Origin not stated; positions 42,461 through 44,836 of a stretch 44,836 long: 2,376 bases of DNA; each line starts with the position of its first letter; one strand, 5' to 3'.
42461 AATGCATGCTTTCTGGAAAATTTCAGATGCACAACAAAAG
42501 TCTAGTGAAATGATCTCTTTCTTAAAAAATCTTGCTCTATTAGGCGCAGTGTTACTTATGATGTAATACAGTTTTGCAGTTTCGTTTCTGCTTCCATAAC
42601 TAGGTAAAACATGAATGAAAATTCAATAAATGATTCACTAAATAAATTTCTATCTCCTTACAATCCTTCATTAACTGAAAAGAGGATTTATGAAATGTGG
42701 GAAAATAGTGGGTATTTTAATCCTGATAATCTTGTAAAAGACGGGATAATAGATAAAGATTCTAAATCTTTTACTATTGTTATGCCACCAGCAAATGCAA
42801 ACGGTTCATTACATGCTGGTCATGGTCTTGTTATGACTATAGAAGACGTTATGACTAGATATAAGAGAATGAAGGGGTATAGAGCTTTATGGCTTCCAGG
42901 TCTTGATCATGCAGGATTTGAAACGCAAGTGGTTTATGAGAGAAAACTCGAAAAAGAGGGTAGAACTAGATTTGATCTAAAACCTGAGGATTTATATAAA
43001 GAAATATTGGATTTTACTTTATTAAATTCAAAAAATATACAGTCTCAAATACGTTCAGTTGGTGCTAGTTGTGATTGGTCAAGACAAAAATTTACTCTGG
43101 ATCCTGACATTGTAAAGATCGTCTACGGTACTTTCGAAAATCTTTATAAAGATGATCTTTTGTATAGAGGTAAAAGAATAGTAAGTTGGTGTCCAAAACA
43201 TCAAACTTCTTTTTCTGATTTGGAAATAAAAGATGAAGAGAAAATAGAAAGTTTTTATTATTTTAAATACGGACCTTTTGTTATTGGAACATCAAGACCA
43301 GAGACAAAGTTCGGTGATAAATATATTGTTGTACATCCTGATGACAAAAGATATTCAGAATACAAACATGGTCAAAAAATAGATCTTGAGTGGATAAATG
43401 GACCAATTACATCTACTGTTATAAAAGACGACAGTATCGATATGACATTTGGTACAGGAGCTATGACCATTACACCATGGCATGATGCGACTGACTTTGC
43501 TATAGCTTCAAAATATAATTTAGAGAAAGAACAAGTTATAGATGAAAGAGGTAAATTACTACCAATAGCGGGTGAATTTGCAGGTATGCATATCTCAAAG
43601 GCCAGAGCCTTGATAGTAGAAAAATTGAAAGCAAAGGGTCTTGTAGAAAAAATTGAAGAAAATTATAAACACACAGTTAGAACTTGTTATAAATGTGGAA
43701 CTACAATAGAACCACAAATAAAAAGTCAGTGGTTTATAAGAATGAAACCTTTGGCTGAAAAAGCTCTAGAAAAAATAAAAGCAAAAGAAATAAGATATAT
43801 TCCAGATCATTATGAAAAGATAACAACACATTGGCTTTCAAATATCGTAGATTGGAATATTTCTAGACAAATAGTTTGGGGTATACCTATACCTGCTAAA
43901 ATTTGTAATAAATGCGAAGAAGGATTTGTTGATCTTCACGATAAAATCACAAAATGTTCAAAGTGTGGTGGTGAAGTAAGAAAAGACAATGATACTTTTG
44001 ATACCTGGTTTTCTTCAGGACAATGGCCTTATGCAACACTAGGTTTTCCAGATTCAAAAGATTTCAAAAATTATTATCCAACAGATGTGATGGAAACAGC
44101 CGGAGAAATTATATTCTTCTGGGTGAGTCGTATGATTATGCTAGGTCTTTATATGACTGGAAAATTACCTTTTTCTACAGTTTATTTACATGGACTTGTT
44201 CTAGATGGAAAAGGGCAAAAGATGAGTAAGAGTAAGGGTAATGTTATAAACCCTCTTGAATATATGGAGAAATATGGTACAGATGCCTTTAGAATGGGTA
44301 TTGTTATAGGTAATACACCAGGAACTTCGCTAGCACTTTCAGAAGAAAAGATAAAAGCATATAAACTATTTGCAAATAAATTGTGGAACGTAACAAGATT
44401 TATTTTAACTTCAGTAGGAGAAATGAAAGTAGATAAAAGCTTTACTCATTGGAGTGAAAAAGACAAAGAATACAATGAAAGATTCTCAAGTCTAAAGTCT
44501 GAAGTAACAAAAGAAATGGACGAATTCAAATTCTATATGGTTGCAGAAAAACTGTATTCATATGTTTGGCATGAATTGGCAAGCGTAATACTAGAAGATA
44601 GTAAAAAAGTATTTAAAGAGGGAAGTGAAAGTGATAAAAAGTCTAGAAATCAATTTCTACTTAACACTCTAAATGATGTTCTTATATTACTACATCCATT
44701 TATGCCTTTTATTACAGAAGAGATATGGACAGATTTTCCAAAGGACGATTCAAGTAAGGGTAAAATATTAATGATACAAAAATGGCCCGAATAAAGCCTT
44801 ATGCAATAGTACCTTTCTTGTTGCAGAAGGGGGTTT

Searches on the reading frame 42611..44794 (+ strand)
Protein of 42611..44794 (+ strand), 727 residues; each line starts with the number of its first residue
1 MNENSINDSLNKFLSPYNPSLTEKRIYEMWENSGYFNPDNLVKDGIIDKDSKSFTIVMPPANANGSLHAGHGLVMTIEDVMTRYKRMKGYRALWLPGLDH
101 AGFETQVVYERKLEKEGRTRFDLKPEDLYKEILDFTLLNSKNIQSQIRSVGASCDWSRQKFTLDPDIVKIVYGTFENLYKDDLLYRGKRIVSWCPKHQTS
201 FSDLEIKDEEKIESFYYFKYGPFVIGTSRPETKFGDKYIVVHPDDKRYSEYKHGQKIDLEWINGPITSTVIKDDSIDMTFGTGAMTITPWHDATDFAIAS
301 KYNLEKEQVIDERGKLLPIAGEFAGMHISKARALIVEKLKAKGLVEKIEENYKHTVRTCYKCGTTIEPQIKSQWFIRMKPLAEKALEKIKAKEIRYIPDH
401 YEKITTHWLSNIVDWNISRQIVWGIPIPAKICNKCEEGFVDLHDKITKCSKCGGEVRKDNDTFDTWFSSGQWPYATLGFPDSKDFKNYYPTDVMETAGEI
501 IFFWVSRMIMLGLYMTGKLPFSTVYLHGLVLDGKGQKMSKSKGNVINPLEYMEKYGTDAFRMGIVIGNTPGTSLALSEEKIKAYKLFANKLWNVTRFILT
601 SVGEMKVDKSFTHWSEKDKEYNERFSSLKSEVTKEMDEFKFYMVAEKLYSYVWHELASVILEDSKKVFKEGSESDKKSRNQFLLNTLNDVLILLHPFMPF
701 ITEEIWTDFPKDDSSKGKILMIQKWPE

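Call 15: find_related_loci(query=window:42611-44794:+, collection=genome_contigs, flank=10000)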
Query window:42611-44794:+ (727 aa) in genome_contigs; peptide patterns used: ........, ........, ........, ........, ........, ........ (x = any residue, [..] = any of these).
262 stretches matched a pattern; 84 encode a relative of the query (tblastn E <= 1e-3); the best 80 are kept; 79 distinct loci.
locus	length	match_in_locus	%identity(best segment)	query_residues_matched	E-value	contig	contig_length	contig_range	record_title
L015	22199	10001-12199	92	1-727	0e+0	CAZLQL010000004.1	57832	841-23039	MAG TPA_asm: uncultured Candidatus Saccharibacteria bacterium isolate SRP219642_co4_43 genome assembly, contig: NODE_772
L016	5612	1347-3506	72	11-726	0e+0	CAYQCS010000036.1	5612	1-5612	MAG TPA_asm: uncultured Candidatus Saccharibacteria bacterium isolate SRP135725_co1_650 genome assembly, contig: NODE_22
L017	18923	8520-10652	71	12-726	0e+0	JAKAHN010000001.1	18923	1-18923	MAG: bacterium isolate WY3.bin111 NODE_4835_length_18923_cov_1.205256, whole genome shotgun sequence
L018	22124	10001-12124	71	12-726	0e+0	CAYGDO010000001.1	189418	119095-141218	MAG TPA_asm: uncultured Candidatus Saccharibacteria bacterium isolate ERP113451_co1_61 genome assembly, contig: NODE_22_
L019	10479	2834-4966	72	12-726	0e+0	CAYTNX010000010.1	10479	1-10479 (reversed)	MAG TPA_asm: uncultured Candidatus Saccharibacteria bacterium isolate SRP278252_co2_57 genome assembly, contig: NODE_134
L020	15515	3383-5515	69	12-726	0e+0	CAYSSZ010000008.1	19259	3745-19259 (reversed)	MAG TPA_asm: uncultured Candidatus Saccharibacteria bacterium isolate SRP192927_co6_844 genome assembly, contig: NODE_62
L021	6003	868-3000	73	12-726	0e+0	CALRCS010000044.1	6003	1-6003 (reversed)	MAG: Candidatus Nomurabacteria bacterium isolate RH-23may17-878 genome assembly, contig: RH-23may17-C113171, whole genom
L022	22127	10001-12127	71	12-727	0e+0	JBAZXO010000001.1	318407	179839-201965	MAG: Candidatus Paceibacterota bacterium isolate SO_2017_GW1_58 NODE_259_length_318407_cov_7.284130_OW334_2017, whole ge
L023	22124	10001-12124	71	11-726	0e+0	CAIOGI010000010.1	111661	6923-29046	MAG: Candidatus Taylorbacteria bacterium isolate Loclat_bin-01970 genome assembly, contig: bin-01970:10/13, whole genome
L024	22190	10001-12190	68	7-726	0e+0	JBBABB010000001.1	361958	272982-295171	MAG: Candidatus Paceibacterota bacterium isolate SO_2017_GW3_9 scaffold_29_c2_OW296A_2017, whole genome shotgun sequence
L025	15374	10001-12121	70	13-727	0e+0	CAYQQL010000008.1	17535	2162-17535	MAG TPA_asm: uncultured Candidatus Saccharibacteria bacterium isolate SRP286056_co3_38 genome assembly, contig: NODE_319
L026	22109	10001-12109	70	12-726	0e+0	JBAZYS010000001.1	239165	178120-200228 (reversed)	MAG: Candidatus Paceibacterota bacterium isolate SO_2017_GW1_86 NODE_406_length_239165_cov_3.120261_OW334_2017, whole ge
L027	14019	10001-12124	69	6-726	0e+0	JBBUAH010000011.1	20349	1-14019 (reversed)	MAG: Patescibacteria group bacterium isolate H51-bin097_1 H51_bin097_1_000000000011, whole genome shotgun sequence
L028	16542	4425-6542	65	17-727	0e+0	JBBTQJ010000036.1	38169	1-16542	MAG: Patescibacteria group bacterium isolate H43-bin145_1 H43_bin145_1_000000000036, whole genome shotgun sequence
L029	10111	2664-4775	64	12-725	0e+0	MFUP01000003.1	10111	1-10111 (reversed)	MAG: Candidatus Nomurabacteria bacterium RIFCSPLOWO2_01_FULL_33_24 rifcsplowo2_01_scaffold_19765, whole genome shotgun s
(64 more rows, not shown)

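Call 91: search_protein_families(library=pfam, max_evalue=10, proteins=[L027:9579-9941:+])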
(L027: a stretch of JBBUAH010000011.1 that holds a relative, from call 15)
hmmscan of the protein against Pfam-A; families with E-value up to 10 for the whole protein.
L027:9579-9941:+ (120 aa): 0 families
